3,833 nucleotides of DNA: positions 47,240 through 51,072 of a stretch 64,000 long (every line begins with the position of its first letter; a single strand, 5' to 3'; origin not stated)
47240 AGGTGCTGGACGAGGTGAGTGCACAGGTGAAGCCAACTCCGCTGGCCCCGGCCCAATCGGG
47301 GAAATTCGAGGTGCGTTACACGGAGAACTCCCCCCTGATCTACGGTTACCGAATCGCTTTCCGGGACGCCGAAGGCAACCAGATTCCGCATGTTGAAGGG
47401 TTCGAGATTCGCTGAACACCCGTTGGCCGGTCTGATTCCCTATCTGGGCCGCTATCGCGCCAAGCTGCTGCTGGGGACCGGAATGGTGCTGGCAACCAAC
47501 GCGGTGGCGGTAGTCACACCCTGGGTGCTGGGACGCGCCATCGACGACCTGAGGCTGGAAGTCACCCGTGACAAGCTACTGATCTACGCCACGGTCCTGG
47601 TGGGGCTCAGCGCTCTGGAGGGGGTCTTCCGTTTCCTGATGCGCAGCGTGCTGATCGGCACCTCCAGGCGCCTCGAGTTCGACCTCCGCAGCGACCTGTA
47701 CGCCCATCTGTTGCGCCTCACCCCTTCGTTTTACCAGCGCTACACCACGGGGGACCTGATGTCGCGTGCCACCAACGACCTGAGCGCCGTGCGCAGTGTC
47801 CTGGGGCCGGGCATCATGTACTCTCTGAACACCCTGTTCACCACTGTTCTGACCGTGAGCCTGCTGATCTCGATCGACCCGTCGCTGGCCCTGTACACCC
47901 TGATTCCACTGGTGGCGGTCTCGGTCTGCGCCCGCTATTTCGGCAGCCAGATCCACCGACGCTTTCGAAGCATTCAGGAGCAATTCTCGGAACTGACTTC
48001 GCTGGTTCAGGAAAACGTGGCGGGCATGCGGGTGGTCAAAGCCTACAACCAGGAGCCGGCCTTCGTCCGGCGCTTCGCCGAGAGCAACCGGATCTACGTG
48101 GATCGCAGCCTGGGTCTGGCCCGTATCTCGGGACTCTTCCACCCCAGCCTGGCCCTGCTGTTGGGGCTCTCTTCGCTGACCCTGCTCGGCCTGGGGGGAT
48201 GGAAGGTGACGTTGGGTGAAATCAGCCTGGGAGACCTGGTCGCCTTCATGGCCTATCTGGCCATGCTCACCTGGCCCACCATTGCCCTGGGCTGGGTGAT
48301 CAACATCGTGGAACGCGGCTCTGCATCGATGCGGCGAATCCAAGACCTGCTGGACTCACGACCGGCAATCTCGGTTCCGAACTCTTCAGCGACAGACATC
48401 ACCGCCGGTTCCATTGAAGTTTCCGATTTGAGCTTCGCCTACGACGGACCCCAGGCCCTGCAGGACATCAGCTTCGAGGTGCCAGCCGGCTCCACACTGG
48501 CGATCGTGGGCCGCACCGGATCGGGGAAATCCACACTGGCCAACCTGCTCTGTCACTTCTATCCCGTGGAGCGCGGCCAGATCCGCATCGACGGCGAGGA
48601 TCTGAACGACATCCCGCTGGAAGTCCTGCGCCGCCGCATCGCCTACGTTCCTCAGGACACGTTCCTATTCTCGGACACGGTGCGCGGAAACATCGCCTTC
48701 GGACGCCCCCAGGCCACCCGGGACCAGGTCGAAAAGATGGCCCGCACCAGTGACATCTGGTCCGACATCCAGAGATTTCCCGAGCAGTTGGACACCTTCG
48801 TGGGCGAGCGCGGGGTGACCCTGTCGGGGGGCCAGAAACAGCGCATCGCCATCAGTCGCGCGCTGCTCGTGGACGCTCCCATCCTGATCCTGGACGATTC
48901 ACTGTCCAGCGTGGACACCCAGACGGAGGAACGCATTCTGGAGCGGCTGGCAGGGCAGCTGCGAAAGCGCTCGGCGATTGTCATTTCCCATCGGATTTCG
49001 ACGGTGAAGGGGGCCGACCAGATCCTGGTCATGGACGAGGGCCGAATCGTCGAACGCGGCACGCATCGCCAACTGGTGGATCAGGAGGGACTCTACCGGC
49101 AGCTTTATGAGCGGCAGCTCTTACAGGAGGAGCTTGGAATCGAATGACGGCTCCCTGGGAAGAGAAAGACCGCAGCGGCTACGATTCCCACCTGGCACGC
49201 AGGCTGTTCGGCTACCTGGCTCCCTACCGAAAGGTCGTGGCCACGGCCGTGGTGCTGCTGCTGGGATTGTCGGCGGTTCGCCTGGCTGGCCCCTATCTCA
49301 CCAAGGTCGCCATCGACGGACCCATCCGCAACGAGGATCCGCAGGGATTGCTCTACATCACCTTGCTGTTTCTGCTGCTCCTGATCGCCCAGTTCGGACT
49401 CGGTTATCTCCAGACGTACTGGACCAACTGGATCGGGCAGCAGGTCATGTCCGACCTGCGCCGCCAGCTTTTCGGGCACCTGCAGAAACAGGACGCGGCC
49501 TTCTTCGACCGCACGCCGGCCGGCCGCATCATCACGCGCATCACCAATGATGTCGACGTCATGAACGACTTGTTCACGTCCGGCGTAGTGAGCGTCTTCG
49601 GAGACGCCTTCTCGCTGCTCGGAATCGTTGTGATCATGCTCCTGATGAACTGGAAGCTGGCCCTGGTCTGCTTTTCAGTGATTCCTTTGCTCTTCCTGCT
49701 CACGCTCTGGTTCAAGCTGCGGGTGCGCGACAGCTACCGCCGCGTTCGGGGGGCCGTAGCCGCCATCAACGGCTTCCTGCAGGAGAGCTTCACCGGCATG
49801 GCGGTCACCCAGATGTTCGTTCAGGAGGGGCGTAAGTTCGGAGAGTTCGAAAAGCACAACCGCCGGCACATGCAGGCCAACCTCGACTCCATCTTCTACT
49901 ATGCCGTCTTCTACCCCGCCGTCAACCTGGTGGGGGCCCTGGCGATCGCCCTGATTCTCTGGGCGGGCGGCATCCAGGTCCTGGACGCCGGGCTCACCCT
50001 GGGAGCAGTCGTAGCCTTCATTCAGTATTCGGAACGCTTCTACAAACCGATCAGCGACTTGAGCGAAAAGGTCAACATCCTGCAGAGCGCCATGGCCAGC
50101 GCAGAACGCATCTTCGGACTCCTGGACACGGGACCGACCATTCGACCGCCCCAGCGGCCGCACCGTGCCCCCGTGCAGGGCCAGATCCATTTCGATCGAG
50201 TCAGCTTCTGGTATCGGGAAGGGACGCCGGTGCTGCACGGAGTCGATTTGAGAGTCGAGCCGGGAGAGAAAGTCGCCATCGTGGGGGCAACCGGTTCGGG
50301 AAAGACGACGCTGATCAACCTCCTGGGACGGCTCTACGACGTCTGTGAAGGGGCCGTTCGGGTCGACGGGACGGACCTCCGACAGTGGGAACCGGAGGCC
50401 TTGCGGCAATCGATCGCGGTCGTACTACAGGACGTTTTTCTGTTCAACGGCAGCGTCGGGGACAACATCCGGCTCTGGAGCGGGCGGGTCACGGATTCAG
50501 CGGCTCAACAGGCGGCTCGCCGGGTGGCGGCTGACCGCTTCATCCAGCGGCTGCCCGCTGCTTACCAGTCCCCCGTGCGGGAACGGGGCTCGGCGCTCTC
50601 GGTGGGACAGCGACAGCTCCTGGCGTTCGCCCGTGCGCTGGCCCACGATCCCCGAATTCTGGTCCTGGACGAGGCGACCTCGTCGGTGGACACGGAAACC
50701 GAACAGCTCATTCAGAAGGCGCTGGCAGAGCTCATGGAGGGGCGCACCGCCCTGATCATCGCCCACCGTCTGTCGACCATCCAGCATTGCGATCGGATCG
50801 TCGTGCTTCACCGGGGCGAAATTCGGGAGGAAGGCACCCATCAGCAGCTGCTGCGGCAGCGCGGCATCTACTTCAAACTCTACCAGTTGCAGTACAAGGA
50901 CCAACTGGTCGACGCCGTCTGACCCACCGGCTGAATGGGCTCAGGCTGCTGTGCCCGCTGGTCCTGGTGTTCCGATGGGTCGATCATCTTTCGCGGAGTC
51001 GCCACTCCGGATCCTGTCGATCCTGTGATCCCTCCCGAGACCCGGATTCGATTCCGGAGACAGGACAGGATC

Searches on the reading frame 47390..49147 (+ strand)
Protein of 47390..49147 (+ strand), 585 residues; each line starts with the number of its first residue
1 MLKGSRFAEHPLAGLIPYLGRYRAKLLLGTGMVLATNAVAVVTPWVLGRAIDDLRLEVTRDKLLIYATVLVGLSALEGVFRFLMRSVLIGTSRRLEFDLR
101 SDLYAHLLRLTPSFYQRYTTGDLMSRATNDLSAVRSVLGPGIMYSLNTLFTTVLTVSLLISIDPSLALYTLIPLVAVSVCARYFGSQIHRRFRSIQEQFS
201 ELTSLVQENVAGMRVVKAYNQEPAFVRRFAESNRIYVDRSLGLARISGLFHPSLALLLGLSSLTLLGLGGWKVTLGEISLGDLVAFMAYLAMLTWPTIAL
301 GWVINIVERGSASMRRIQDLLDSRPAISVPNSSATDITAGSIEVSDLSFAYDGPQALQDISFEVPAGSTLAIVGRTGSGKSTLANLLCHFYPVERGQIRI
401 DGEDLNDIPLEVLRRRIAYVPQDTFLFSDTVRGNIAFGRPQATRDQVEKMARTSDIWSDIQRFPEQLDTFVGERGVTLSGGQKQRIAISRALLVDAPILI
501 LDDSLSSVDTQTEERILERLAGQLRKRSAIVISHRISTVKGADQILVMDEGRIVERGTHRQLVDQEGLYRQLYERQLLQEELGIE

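Call 32: search_protein_families(library=pfam, proteins=[window:47390-49147:+], max_evalue=0.001)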
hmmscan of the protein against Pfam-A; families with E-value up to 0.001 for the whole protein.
window:47390-49147:+ (585 aa): 3 families
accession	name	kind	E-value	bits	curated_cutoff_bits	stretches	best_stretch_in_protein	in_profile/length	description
PF00664.28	ABC_membrane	-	1.6e-48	166.2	28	1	27-296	2-273/274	ABC transporter transmembrane region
PF00005.33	ABC_tran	-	4.3e-33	115.3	25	1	357-504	1-135/137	ABC transporter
PF02463.25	SMC_N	-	3.7e-07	30.2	40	1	371-548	28-211/220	RecF/RecN/SMC N terminal domain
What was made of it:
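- On Bacteriocins (class II type or other secreted toxin with cognate immunity): The window's ABC pair at 47390-50922 is 3.6 kb away on the other strand and is a generic ABC_membrane + ABC_tran type (call 32).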

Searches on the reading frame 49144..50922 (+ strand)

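Call 32: search_protein_families(library=pfam, proteins=[window:49144-50922:+], max_evalue=0.001)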
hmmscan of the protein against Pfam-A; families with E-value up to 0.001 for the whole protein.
window:49144-50922:+ (592 aa): 7 families
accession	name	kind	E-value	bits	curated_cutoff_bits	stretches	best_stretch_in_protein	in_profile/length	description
PF00664.28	ABC_membrane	-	2.6e-55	188.5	28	1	35-298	4-269/274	ABC transporter transmembrane region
PF00005.33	ABC_tran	-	1.3e-30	107.2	25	1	364-513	1-137/137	ABC transporter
PF06414.18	Zeta_toxin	-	1.3e-05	25.1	22.3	1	379-420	21-62/199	Zeta toxin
PF02463.25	SMC_N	-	1.8e-05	24.7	40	0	484-555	136-211/220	RecF/RecN/SMC N terminal domain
PF13401.12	AAA_22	-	2.8e-05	24.9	27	1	378-513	9-95/130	AAA domain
PF13304.12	AAA_21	-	0.00011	22.8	27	0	378-400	3-25/304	AAA domain, putative AbiEii toxin, Type IV TA system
PF13191.12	AAA_16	-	0.00025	22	32.6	0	375-531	25-160/167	AAA ATPase domain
